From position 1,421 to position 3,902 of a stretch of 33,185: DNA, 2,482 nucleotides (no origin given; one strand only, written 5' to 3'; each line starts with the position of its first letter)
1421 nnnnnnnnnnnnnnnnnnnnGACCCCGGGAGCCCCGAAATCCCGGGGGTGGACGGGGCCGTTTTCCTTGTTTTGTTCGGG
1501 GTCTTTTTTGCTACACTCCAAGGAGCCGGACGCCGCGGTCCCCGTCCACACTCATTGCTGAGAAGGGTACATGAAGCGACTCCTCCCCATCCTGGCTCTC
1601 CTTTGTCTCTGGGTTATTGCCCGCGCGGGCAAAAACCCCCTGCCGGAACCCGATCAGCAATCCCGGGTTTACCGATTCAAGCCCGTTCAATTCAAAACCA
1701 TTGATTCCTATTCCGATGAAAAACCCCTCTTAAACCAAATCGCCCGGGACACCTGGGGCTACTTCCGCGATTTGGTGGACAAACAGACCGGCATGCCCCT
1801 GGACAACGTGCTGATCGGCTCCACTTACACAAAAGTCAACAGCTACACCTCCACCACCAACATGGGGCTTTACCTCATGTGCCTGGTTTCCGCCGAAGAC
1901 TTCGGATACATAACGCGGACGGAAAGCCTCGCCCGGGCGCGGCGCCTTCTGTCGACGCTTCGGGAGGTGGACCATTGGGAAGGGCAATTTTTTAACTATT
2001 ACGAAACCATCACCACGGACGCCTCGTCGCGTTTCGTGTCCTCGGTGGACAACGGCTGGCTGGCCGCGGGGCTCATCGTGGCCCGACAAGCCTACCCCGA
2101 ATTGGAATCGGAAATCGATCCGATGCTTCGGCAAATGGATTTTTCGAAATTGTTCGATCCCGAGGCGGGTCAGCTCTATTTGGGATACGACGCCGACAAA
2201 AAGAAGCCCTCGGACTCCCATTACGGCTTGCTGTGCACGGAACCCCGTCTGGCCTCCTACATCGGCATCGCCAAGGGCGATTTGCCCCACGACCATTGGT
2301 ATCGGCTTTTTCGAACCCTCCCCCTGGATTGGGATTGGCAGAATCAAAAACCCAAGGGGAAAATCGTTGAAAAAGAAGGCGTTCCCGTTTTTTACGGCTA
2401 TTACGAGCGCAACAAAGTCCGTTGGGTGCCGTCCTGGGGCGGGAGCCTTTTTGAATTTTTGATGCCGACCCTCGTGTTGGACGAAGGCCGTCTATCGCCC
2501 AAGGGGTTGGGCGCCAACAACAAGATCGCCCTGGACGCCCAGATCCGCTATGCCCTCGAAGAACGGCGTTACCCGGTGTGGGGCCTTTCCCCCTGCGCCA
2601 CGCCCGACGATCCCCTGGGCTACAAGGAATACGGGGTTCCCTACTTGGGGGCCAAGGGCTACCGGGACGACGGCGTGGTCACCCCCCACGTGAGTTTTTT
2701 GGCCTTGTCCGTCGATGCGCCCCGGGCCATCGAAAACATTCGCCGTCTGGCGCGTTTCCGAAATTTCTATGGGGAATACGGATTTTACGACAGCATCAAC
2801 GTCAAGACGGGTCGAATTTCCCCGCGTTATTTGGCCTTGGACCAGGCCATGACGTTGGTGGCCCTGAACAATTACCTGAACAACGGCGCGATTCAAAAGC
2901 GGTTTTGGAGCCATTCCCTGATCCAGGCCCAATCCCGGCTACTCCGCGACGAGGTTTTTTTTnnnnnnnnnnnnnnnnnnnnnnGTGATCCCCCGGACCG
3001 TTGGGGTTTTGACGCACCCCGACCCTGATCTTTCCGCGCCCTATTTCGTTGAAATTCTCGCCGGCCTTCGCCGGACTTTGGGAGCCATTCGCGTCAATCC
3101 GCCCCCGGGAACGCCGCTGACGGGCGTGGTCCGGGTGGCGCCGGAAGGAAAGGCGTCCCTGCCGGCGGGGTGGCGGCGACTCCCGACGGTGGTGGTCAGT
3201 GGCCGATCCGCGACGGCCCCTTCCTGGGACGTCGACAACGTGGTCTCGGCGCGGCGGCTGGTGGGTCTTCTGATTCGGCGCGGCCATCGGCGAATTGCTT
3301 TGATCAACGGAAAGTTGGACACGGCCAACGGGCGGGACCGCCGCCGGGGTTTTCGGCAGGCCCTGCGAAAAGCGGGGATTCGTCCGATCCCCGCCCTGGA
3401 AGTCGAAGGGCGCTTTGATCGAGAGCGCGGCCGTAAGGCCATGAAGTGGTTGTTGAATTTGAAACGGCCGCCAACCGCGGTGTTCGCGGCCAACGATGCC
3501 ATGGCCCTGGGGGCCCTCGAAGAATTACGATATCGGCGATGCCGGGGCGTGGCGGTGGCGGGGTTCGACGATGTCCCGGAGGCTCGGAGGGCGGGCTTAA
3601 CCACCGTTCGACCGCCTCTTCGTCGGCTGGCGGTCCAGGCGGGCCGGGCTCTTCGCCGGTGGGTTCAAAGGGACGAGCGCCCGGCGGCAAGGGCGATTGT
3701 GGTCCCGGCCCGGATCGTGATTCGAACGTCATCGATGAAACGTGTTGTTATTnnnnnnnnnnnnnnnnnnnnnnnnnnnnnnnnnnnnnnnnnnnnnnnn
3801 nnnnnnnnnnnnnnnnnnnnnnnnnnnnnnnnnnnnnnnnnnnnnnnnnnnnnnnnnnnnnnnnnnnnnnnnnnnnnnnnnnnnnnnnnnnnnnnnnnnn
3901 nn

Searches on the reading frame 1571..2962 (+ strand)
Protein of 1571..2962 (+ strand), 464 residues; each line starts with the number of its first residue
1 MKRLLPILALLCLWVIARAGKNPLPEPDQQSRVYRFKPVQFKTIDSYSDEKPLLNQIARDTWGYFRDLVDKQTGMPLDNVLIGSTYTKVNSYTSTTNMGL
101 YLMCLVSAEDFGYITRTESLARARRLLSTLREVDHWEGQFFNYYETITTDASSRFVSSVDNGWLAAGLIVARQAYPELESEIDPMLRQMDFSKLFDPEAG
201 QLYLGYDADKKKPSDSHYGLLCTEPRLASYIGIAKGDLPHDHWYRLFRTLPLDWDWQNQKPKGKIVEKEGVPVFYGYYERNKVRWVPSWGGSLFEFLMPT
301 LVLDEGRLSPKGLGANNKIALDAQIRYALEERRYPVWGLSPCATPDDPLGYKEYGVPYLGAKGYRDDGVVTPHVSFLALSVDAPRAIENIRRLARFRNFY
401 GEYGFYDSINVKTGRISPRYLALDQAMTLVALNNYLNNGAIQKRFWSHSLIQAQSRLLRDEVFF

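Call 7: search_protein_families(library=pfam, proteins=[window:1571-2962:+], max_evalue=0.001)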
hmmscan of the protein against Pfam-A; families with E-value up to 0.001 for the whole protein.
window:1571-2962:+ (464 aa): 2 families
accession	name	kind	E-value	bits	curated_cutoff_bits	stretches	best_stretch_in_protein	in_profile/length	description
PF10091.15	Glycoamylase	-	7.6e-23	81.6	27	1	285-448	48-220/221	Putative glucoamylase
PF11329.14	DUF3131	-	1.2e-09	38.1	20.3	1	56-196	1-143/367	Protein of unknown function (DUF3131)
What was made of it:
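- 1571..2965 (+): Secreted beta-1,2-glucanase-clan (SGL clan) enzyme, closest to GH189/GH193; part of the same glucan locus. Pfam Glycoamylase plus DUF3131 (call 7).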

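Call 55: search_solved_structures(query=window:1571-2962:+, max_evalue=1)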
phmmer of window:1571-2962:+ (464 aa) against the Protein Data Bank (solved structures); distinct sequences matched with E-value up to 1: 10.
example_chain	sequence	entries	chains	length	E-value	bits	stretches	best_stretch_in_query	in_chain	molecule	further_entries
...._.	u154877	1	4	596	2.9e-55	191.2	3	49-178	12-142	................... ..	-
8rf9_A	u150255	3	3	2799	5.4e-45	157.3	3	287-460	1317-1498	Cyclic beta 1-2 glucan synthetase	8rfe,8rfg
8rf0_A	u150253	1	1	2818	5.6e-45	157.3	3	287-460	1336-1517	Cyclic beta-(1,2)-glucan synthase NdvB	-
8xuj_A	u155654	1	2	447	3.9e-19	72.1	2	286-432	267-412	Membrane protein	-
4qt9_A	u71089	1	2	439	2.3e-16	62.9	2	44-149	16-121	putative glucoamylase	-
3eu8_A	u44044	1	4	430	5.9e-15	58.3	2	47-184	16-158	putative glucoamylase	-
4gl3_A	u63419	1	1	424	1.4e-11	47.2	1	343-456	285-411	putative glucoamylase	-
5z06_A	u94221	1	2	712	4e-11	45.7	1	51-452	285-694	BDI_3064 protein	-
5gzh_A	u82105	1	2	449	1.9e-10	43.4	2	53-174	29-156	Endo-beta-1,2-glucanase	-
5gzk_A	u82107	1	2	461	2.1e-10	43.3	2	53-174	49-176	Uncharacterized protein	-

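Call 57: search_solved_structures(query=window:1571-2962:+, max_evalue=1e-30, show_alignments=1)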
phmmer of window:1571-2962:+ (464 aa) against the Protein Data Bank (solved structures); distinct sequences matched with E-value up to 1e-30: 3.
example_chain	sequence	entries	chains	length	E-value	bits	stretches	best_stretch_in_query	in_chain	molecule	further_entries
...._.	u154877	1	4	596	2.9e-55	191.2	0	49-178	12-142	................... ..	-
8rf9_A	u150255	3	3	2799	5.4e-45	157.3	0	287-460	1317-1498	Cyclic beta 1-2 glucan synthetase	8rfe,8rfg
8rf0_A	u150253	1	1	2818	5.6e-45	157.3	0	287-460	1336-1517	Cyclic beta-(1,2)-glucan synthase NdvB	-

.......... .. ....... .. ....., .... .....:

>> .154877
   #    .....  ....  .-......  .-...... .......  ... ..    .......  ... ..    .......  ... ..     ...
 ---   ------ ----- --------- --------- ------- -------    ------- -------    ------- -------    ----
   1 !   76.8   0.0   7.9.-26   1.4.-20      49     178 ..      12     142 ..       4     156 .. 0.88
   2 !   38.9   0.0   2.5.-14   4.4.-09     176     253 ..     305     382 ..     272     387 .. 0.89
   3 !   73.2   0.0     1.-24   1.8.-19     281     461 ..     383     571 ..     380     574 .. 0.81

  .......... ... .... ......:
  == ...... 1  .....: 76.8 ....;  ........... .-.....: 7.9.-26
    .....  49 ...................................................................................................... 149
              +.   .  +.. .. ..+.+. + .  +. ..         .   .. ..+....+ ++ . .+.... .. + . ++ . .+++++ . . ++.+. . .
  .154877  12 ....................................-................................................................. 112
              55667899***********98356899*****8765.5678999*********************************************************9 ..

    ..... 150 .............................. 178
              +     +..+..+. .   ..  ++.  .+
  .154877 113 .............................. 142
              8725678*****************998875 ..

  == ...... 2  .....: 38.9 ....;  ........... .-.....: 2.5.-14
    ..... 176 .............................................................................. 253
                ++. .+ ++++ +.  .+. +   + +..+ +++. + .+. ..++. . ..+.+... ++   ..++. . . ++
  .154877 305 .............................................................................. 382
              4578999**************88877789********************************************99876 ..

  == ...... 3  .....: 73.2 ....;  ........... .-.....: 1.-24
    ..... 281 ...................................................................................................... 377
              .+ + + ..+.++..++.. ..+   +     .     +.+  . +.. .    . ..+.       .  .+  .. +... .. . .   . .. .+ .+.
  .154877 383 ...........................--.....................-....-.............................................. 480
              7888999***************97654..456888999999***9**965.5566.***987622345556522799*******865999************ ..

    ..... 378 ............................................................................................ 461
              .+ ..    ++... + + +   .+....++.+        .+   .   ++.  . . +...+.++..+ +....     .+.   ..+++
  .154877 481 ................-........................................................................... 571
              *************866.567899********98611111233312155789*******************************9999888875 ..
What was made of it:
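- On Cyclic beta-1,2-glucan synthase (Cgs/NdvB/ChvB): A related domain is encoded by the separate secreted gene 1571-2965, which lacks the nucleophile (call 57).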

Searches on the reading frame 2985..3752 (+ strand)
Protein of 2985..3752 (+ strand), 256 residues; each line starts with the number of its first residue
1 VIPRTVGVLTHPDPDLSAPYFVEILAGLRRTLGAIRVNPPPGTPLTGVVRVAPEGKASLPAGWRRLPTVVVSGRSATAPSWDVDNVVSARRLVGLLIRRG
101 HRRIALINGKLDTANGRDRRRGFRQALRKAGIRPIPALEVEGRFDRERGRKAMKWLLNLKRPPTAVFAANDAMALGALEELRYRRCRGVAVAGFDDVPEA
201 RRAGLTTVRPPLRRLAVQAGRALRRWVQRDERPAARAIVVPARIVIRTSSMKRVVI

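Call 7: search_protein_families(library=pfam, proteins=[window:2985-3752:+], max_evalue=0.001)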
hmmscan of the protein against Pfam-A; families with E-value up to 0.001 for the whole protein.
window:2985-3752:+ (256 aa): 3 families
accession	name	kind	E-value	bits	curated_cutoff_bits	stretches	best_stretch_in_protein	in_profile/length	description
PF13377.12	Peripla_BP_3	-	1.5e-27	97.1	26.5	1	95-250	3-167/167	Periplasmic binding protein-like domain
PF00532.27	Peripla_BP_1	-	4.4e-12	46.5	22.2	1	79-181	98-201/281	Periplasmic binding proteins and sugar binding domain of LacI family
PF13407.12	Peripla_BP_4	-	6.9e-10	39.3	35.1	1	95-202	113-224/258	Periplasmic binding protein domain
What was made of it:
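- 2985..3755 (+): LacI-type regulator (ligand-binding domain). Pfam Peripla_BP_3 and Peripla_BP_1 (call 7).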
